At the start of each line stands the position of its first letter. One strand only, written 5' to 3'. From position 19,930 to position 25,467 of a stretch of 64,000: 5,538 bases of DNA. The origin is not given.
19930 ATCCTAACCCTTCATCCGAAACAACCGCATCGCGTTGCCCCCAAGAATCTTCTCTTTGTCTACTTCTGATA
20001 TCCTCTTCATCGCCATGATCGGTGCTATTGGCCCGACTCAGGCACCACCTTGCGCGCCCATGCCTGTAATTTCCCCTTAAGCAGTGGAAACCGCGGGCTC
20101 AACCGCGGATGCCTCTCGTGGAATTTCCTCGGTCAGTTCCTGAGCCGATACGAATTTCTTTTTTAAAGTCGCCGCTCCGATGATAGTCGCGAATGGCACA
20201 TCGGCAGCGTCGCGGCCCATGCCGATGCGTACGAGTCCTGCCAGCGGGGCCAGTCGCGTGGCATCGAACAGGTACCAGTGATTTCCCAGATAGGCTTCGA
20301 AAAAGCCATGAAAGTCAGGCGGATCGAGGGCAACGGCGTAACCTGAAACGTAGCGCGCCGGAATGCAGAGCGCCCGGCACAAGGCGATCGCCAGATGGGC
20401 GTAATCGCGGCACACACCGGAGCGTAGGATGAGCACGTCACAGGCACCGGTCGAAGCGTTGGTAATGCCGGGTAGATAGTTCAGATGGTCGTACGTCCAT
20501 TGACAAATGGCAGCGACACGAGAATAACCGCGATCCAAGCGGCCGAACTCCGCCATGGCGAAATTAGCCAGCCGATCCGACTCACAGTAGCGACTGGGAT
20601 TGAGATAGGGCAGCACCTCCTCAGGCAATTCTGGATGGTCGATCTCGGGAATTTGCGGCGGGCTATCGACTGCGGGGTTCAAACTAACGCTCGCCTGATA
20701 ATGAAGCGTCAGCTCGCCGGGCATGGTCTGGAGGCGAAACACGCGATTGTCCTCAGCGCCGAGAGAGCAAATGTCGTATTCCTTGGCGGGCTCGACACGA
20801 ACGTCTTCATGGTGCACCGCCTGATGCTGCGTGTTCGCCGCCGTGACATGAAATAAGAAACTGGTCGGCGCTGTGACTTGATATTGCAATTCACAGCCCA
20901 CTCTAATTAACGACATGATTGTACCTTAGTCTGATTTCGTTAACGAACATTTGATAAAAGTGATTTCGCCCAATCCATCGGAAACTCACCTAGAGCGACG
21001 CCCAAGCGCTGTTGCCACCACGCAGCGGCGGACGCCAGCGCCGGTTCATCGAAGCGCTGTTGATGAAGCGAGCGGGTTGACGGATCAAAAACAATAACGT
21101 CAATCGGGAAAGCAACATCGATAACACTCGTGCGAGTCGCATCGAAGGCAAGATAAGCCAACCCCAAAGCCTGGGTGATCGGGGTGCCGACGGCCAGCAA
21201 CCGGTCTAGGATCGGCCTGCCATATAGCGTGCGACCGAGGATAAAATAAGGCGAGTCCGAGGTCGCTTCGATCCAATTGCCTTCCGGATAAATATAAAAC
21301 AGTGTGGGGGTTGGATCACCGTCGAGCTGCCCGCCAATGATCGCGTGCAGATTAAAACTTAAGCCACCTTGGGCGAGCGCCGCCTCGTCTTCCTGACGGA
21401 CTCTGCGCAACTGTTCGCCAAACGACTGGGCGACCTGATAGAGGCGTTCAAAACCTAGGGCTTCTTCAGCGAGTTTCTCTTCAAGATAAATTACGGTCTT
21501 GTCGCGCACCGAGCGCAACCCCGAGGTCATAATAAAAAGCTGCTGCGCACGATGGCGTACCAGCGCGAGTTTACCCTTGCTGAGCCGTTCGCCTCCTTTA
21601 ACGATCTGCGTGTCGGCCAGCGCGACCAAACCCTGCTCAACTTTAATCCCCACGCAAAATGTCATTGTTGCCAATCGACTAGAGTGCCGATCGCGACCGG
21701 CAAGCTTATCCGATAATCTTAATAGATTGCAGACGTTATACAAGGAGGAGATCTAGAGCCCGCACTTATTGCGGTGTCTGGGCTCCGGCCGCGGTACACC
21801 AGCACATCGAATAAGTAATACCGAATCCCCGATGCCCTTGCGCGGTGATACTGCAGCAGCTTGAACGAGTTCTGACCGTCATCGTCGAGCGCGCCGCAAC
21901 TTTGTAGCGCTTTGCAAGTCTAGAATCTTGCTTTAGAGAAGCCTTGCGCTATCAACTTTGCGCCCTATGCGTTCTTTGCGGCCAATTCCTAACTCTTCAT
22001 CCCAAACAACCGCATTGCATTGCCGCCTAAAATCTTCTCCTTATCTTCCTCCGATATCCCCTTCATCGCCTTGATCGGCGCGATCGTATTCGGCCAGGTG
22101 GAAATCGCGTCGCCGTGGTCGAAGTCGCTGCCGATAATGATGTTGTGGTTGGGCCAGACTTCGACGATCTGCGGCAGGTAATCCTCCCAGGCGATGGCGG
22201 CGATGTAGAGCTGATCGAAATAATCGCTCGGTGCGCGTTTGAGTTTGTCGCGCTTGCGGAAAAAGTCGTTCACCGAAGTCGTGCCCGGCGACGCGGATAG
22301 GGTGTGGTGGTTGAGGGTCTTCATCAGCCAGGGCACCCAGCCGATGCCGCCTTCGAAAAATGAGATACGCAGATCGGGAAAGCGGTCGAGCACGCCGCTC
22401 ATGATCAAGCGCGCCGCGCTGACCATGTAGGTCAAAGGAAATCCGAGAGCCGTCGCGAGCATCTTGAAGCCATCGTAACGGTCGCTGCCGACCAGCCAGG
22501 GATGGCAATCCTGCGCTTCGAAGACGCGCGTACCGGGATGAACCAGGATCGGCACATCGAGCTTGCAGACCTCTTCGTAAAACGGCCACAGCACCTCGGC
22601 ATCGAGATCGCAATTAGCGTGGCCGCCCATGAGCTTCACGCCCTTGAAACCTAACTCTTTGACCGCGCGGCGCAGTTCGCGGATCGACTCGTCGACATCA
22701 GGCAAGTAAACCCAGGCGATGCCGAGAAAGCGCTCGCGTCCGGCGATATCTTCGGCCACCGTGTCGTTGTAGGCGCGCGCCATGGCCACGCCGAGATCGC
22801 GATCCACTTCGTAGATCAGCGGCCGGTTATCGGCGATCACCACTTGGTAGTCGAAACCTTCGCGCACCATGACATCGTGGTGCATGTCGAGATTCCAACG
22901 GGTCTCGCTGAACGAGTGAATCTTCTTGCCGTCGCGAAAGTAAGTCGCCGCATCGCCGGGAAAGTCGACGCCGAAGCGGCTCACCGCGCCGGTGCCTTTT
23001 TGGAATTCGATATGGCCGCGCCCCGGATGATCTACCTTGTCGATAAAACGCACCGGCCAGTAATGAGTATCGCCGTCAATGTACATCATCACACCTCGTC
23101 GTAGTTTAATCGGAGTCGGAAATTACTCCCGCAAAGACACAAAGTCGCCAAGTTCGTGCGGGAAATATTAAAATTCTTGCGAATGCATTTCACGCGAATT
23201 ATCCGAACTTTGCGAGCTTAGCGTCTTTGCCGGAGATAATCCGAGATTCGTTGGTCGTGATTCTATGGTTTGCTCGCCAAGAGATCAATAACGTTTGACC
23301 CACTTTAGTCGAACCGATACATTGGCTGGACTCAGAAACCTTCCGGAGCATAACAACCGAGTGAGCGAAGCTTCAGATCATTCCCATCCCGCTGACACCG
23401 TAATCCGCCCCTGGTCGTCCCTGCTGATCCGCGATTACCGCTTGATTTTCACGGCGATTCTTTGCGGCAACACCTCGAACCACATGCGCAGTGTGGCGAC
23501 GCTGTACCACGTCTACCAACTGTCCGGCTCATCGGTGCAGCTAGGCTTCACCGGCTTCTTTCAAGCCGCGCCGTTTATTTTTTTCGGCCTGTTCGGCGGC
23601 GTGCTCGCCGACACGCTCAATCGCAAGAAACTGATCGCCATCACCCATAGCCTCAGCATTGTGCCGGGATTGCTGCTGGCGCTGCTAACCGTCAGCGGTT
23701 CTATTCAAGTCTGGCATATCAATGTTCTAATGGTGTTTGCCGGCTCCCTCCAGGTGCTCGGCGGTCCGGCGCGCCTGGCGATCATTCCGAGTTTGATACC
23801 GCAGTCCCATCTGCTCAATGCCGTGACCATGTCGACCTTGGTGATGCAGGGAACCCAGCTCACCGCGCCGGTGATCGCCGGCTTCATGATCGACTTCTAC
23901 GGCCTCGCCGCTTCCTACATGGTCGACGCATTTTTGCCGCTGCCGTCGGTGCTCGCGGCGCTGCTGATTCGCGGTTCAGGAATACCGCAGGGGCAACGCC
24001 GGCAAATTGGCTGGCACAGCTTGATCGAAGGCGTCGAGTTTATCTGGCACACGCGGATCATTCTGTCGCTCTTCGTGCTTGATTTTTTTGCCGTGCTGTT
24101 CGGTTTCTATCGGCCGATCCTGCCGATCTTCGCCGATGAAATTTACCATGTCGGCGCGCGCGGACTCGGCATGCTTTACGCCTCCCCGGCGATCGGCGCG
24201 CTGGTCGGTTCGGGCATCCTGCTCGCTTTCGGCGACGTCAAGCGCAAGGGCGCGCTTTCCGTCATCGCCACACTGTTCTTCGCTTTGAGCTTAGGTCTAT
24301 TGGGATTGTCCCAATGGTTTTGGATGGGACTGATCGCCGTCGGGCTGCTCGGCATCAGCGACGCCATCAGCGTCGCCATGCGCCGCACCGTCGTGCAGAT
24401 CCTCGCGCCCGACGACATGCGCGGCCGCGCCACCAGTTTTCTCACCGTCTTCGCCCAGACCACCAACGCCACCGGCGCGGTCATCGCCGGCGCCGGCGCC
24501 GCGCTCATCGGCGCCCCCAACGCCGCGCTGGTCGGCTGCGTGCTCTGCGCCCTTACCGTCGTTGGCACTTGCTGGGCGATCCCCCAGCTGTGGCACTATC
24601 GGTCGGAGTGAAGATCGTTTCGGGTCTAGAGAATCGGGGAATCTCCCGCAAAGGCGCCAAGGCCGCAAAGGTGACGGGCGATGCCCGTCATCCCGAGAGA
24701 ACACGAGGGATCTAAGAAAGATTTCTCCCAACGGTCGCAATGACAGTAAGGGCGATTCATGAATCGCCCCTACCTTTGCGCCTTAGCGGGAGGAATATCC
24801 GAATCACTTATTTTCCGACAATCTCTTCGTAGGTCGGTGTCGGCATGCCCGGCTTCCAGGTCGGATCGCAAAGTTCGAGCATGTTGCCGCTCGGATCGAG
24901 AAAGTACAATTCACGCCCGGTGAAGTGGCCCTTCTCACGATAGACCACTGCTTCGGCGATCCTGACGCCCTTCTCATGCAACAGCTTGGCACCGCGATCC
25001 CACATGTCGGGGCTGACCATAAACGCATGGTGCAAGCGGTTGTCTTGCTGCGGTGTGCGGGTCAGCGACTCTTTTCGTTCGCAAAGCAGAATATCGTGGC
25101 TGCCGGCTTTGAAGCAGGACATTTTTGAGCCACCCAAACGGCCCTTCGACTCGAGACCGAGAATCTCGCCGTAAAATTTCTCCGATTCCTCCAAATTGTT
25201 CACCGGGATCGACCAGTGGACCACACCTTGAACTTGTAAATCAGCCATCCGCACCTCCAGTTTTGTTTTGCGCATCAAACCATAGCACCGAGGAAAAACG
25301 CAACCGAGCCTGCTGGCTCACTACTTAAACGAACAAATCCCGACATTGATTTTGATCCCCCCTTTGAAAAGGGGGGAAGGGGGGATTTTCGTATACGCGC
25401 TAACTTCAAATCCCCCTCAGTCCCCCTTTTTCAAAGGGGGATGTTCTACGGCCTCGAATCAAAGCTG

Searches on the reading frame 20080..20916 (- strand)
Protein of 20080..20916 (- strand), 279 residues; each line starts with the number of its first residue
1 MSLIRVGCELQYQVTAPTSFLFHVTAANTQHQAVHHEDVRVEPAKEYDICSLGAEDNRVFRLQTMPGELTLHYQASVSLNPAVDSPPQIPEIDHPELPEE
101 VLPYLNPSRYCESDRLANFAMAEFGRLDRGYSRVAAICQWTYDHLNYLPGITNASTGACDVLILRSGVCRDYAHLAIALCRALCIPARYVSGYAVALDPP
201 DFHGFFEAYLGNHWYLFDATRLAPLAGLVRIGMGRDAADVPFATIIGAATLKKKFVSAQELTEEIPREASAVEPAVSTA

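Call 62: search_protein_families(library=pfam, proteins=[window:20080-20916:-])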
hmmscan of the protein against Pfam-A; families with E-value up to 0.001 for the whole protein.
window:20080-20916:- (279 aa): 2 families
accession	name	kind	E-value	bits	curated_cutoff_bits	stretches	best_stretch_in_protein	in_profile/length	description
PF01841.26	Transglut_core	-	1.8e-19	70.5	23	1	129-219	13-108/108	Transglutaminase-like superfamily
PF21295.2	Bact_transglu_N_2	-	3.3e-09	37.4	27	1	5-78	4-78/101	Bacterial transglutaminase, N-terminal domain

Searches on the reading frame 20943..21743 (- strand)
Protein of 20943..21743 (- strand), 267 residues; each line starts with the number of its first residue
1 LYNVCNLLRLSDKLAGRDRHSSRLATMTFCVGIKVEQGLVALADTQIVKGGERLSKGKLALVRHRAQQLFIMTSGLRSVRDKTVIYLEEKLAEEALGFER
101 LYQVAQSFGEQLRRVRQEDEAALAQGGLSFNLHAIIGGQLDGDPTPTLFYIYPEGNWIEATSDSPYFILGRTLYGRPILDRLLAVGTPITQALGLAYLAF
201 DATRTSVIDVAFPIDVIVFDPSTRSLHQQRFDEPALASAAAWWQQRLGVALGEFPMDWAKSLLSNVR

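Call 62: search_protein_families(library=pfam, proteins=[window:20943-21743:-])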
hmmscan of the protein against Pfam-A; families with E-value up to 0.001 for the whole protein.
window:20943-21743:- (267 aa): 1 family
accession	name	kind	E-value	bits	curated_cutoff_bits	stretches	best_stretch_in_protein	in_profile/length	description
PF00227.31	Proteasome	-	5.3e-05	23.4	22.4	1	29-203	6-173/189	Proteasome subunit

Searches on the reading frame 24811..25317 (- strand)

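Call 62: search_protein_families(library=pfam, proteins=[window:24811-25317:-])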
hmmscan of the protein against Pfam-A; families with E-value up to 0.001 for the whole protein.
window:24811-25317:- (169 aa): 1 family
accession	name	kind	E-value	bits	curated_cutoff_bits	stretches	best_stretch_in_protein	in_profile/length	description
PF00903.31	Glyoxalase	-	3e-10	41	20.6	1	32-149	2-121/121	Glyoxalase/Bleomycin resistance protein/Dioxygenase superfamily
